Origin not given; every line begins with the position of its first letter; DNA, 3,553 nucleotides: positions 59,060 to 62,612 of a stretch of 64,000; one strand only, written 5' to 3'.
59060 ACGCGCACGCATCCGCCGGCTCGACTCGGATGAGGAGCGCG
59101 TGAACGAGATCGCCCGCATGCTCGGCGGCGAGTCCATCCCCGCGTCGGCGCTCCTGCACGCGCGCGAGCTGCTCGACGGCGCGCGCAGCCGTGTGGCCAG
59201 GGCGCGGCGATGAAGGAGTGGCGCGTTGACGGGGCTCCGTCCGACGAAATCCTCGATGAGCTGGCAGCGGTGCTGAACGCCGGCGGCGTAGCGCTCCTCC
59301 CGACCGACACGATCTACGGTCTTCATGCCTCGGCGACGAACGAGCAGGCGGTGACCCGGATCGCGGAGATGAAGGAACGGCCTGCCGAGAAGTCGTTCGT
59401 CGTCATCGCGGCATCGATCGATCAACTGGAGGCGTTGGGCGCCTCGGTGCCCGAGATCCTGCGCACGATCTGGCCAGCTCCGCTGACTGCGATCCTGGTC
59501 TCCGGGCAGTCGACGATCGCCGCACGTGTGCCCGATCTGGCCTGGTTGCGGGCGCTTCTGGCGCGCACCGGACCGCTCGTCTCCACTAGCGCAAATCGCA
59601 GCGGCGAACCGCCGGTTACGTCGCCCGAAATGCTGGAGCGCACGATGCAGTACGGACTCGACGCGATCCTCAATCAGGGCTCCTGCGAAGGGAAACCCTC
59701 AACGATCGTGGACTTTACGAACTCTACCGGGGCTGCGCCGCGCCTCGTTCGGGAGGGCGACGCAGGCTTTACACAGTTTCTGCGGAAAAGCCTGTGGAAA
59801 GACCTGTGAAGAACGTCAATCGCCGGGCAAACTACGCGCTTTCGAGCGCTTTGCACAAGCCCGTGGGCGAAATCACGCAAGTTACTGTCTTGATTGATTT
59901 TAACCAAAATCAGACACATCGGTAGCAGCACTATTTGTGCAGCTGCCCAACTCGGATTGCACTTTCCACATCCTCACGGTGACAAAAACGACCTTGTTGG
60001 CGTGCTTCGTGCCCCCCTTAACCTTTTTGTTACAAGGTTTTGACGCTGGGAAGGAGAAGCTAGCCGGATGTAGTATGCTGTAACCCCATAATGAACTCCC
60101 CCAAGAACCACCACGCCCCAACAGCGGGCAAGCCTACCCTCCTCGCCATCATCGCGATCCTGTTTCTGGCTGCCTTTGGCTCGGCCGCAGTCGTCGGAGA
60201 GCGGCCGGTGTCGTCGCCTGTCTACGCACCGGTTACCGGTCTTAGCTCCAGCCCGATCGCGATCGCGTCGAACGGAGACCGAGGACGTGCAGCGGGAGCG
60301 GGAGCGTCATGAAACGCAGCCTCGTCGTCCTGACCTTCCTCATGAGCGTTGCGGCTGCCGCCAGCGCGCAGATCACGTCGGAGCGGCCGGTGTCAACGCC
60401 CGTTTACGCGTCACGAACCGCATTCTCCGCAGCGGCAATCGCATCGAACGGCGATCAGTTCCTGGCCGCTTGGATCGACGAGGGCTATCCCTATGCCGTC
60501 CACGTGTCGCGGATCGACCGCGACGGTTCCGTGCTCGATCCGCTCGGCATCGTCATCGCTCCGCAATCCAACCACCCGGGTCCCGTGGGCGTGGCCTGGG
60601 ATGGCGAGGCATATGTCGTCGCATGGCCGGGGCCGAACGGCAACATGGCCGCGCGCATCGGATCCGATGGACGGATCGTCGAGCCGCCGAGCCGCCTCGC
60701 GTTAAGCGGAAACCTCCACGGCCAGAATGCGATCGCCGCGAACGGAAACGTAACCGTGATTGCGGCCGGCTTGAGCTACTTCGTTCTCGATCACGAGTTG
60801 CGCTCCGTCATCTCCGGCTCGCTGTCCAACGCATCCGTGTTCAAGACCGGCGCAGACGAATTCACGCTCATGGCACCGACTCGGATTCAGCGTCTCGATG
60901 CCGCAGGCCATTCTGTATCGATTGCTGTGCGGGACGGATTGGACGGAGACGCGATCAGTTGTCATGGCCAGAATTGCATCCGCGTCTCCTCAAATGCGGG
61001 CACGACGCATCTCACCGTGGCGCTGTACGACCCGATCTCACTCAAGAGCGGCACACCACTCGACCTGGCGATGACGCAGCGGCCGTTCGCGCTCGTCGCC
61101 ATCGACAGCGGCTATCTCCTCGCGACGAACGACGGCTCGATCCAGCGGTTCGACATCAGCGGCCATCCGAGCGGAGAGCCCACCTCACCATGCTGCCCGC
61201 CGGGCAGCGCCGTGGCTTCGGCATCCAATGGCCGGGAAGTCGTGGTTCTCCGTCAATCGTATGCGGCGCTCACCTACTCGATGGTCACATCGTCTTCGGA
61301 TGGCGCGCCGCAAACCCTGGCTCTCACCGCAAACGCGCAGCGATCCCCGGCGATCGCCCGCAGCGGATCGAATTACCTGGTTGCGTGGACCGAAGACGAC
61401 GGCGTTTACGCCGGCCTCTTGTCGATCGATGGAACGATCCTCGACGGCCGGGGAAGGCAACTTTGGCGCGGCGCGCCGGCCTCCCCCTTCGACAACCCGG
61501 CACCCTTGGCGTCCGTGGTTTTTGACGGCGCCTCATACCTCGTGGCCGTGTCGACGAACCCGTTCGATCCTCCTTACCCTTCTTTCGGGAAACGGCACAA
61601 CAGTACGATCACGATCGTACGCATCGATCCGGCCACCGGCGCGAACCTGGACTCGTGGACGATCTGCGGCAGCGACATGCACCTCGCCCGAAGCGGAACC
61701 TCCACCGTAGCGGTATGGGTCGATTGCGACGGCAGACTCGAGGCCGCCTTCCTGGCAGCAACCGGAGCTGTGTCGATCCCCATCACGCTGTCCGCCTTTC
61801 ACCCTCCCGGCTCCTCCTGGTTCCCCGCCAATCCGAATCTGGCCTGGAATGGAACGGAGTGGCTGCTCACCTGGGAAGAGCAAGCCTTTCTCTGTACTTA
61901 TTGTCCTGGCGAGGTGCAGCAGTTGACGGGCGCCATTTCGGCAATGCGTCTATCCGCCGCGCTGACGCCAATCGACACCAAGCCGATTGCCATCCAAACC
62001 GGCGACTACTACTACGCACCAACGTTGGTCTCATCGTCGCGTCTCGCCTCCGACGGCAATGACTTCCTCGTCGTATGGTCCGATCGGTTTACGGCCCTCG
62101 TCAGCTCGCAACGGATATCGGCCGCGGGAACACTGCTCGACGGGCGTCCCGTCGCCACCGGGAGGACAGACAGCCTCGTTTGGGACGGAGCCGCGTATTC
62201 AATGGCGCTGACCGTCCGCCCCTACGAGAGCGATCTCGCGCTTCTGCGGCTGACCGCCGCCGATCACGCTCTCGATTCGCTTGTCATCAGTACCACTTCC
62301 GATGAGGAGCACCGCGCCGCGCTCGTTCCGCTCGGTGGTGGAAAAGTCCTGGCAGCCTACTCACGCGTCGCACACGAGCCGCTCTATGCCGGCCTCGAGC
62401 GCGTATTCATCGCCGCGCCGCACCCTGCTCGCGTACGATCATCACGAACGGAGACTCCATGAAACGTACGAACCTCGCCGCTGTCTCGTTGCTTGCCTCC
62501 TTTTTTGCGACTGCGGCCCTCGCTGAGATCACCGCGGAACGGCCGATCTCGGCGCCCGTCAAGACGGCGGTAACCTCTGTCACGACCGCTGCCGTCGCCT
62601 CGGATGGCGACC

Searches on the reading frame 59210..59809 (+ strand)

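Call 17: search_protein_families(library=pfam, proteins=[window:59210-59809:+], max_evalue=0.001)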
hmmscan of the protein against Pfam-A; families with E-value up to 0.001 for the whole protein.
window:59210-59809:+ (199 aa): 1 family
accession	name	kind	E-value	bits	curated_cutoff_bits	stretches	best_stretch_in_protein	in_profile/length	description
PF01300.24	Sua5_yciO_yrdC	-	1.6e-39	135.6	25.1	1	21-183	2-178/178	Telomere recombination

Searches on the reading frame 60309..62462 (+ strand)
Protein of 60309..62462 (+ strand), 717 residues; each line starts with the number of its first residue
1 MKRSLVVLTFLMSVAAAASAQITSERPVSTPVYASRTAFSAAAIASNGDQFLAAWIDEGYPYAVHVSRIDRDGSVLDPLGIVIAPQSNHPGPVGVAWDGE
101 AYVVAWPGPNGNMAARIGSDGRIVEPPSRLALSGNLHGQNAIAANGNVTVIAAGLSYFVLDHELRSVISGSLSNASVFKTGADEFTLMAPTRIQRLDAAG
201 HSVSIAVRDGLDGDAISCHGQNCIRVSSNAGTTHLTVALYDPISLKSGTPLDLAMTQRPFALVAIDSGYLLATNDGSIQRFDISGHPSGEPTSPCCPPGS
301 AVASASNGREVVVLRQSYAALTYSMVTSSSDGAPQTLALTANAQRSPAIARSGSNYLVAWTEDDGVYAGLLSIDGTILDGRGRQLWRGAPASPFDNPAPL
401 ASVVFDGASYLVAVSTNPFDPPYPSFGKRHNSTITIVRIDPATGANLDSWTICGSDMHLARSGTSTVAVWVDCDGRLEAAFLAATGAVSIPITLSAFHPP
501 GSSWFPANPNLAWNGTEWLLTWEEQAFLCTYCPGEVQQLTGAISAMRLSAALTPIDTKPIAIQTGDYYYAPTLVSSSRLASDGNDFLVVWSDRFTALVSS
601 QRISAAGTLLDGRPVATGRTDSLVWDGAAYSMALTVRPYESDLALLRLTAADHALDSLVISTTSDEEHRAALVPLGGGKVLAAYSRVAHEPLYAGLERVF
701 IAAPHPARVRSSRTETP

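Call 17: search_protein_families(library=pfam, proteins=[window:60309-62462:+], max_evalue=0.001)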
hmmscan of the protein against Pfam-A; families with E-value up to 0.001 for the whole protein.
window:60309-62462:+ (717 aa): 0 families

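Call 40: find_encoding_contigs(protein=window:60309-62462:+, flank=10000, max_places=3)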
Protein window:60309-62462:+ (717 aa): 2 contigs read that carry it; 2 places shown.
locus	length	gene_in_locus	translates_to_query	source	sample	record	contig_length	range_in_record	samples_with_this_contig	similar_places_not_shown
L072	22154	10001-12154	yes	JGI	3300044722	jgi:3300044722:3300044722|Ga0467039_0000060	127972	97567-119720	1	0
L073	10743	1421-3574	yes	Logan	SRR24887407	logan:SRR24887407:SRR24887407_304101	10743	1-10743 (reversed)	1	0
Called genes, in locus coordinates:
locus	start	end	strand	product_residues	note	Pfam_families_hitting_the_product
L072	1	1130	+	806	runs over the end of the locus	PF03958:Secretin_N, PF00263:Secretin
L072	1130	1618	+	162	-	-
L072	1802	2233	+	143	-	PF07963:N_methyl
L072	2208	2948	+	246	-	-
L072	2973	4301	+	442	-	PF00675:Peptidase_M16, PF05193:Peptidase_M16_C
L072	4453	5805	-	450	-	-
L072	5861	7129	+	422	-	-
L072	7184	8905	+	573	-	PF02463:SMC_N, PF13476:AAA_23, PF13304:AAA_21 (faint)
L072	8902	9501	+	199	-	PF01300:Sua5_yciO_yrdC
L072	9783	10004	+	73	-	-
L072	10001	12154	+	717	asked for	-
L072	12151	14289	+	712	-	-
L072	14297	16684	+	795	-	-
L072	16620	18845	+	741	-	-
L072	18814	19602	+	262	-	PF06778:Chlor_dismutase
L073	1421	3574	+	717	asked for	-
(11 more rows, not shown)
